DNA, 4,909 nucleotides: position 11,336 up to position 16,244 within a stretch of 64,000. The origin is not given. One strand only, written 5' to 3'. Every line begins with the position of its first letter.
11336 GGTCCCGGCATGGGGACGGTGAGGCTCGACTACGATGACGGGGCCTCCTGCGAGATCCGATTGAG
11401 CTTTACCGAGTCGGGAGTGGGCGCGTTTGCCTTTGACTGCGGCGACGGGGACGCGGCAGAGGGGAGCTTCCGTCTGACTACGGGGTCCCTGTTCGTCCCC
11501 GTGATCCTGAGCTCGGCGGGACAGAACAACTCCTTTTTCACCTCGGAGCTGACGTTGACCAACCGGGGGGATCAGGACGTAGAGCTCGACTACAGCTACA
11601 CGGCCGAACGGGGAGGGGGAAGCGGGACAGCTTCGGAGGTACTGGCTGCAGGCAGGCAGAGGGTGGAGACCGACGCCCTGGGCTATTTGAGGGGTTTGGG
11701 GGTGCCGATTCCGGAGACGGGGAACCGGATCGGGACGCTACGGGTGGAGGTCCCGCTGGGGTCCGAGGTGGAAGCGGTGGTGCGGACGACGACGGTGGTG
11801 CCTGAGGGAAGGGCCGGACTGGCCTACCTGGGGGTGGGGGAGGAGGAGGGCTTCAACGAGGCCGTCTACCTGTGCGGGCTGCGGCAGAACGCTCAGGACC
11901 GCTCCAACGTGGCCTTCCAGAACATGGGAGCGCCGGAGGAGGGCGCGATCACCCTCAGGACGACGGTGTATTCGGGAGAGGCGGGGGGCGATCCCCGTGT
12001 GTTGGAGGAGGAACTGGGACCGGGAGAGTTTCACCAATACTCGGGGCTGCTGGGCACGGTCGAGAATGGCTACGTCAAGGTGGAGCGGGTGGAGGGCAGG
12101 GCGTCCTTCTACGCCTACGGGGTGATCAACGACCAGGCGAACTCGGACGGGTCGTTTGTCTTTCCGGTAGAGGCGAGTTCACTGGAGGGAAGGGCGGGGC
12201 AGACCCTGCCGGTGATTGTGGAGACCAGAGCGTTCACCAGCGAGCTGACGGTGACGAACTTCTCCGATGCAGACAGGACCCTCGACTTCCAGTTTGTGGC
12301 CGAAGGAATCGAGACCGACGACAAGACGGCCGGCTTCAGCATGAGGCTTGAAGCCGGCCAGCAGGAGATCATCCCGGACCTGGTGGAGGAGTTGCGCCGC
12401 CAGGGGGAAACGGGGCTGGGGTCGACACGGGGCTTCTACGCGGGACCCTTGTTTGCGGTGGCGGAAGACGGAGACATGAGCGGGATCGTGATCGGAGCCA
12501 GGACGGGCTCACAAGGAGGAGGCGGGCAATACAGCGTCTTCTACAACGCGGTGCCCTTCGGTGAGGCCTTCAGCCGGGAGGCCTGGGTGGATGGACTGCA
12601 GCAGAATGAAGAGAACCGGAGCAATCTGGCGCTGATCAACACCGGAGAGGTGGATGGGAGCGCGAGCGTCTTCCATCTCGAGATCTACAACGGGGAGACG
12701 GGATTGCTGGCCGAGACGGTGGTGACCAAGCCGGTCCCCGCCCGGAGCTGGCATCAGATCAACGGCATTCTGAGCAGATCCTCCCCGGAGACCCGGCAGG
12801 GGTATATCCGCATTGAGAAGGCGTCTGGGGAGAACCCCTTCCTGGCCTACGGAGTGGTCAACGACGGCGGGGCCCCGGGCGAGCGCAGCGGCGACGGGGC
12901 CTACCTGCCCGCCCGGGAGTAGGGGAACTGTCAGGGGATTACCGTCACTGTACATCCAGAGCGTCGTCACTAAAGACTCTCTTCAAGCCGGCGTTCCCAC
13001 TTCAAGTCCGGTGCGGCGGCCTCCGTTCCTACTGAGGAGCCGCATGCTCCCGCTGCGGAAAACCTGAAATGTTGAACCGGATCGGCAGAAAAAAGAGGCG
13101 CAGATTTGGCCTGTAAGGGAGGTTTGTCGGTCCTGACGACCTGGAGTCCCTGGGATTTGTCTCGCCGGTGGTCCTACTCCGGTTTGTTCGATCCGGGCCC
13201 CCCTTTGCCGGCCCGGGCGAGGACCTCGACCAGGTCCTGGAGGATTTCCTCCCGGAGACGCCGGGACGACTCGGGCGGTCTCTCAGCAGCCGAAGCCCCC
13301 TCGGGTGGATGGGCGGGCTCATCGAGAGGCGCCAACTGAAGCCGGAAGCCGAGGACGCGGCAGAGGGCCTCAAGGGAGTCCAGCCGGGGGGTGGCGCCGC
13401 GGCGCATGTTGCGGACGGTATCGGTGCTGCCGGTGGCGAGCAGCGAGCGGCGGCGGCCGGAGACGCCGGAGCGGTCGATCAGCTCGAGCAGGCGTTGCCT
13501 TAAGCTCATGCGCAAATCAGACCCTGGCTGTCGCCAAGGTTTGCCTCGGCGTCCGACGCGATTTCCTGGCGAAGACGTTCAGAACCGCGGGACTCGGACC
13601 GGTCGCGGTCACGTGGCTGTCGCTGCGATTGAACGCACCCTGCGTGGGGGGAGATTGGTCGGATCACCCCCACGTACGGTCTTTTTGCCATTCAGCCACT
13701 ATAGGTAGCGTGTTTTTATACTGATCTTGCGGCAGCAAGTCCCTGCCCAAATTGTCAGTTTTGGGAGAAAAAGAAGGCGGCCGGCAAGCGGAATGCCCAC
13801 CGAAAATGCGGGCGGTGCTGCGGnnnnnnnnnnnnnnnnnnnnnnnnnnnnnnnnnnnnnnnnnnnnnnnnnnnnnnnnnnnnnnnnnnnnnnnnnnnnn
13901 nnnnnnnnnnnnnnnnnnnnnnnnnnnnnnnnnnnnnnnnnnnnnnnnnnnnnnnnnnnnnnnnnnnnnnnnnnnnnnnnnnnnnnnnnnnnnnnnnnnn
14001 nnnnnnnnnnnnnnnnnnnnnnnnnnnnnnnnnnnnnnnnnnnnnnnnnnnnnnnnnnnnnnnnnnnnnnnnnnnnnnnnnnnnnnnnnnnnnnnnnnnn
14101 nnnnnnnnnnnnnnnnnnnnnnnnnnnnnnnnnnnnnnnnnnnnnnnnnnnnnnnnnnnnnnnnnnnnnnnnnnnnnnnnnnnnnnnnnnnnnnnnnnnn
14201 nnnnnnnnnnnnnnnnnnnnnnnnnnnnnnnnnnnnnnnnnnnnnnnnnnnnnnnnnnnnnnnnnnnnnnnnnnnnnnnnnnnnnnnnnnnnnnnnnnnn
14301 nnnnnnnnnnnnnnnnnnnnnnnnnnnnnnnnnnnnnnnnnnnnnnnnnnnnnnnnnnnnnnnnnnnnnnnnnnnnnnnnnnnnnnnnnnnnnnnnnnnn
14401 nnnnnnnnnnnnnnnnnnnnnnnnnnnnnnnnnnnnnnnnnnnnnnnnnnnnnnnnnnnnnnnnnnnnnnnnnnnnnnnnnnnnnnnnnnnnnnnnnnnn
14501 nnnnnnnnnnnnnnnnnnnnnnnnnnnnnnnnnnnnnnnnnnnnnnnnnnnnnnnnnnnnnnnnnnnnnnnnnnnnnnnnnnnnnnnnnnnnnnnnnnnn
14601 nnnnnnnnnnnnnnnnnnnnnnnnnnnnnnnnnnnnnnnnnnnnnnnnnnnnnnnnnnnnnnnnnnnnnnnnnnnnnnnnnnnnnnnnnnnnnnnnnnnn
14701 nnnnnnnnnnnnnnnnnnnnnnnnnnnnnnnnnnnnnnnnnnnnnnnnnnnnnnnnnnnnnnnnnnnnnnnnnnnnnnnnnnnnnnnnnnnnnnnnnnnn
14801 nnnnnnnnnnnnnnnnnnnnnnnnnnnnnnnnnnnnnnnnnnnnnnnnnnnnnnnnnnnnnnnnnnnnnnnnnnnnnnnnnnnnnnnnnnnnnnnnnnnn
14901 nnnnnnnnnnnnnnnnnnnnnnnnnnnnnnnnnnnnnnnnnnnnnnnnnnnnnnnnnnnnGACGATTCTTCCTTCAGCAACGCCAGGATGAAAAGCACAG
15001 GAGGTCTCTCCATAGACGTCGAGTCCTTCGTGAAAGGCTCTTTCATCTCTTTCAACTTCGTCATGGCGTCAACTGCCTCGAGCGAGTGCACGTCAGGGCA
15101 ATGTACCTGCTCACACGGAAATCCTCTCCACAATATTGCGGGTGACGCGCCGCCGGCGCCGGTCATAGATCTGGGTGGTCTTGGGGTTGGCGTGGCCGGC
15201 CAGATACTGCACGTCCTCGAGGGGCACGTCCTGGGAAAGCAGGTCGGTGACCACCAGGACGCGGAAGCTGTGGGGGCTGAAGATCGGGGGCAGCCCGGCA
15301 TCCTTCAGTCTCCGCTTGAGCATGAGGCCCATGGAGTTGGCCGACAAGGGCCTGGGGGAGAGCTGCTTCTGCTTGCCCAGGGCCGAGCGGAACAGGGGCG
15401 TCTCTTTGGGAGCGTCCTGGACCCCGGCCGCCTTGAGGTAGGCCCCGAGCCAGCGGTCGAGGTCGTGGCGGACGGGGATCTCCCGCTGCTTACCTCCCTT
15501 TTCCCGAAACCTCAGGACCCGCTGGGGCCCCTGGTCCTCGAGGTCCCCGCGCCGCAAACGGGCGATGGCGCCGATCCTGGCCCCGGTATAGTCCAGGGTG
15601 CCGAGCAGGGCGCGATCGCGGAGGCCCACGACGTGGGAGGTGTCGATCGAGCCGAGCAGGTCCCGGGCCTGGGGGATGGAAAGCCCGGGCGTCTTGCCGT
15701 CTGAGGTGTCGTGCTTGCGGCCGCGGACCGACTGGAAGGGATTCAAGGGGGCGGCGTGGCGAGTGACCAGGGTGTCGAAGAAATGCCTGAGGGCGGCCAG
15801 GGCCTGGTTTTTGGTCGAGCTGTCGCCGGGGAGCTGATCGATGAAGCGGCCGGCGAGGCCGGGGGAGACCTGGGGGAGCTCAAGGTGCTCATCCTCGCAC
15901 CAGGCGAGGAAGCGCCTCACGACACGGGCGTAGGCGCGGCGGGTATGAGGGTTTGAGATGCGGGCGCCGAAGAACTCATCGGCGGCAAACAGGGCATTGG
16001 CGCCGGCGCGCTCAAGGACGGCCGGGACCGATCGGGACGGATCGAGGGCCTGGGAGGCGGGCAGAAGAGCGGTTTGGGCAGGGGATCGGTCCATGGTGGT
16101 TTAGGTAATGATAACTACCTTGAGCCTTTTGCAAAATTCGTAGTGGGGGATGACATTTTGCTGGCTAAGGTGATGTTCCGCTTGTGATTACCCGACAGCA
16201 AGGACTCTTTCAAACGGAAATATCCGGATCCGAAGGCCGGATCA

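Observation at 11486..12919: Conserved, internally duplicated ~480-aa C-terminal module shared by two otherwise unrelated secreted proteins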

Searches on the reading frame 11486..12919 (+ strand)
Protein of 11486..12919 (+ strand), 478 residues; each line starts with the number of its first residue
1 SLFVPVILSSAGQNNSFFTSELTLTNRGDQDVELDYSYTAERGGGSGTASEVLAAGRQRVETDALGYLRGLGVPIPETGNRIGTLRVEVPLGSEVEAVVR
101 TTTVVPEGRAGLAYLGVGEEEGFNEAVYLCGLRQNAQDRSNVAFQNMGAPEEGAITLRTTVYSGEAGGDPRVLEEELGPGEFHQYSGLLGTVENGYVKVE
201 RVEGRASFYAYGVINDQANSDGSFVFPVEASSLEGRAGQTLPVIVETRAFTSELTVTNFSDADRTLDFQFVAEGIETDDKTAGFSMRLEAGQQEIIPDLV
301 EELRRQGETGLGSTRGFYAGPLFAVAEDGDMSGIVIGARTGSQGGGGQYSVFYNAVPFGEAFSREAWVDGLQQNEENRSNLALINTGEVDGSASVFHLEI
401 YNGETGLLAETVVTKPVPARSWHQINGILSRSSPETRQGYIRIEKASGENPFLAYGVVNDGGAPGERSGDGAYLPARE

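Call 6: search_protein_families(library=pfam, proteins=[window:11486-12919:+], max_evalue=1)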
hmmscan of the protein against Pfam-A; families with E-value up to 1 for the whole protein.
window:11486-12919:+ (478 aa): 0 families

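Call 7: search_protein_families(library=ncbifam, proteins=[window:11486-12919:+], max_evalue=1)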
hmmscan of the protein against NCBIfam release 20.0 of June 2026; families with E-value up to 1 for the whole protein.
window:11486-12919:+ (478 aa): 0 families

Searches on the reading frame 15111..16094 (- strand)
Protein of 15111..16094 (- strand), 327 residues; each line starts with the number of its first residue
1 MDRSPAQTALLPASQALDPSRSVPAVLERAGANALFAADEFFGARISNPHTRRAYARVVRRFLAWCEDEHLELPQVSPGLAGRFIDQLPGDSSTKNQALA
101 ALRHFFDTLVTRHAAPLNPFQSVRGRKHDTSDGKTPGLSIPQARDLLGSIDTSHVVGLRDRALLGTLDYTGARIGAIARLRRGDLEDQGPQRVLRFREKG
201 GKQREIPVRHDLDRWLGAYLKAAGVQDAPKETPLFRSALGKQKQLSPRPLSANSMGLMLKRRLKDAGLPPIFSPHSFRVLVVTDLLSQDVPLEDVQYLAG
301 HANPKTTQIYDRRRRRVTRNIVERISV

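Call 24: search_protein_families(library=pfam, proteins=[window:15111-16094:-], max_evalue=0.001)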
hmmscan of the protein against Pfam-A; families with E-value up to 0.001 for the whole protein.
window:15111-16094:- (327 aa): 2 families
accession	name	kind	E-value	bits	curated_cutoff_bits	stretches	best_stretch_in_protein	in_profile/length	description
PF00589.27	Phage_integrase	-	1.5e-21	77.4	27.1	1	143-312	8-167/172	Phage integrase family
PF02899.23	Phage_int_SAM_1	-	2.4e-07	31.4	22.3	1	49-112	16-82/83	Phage integrase, N-terminal SAM-like domain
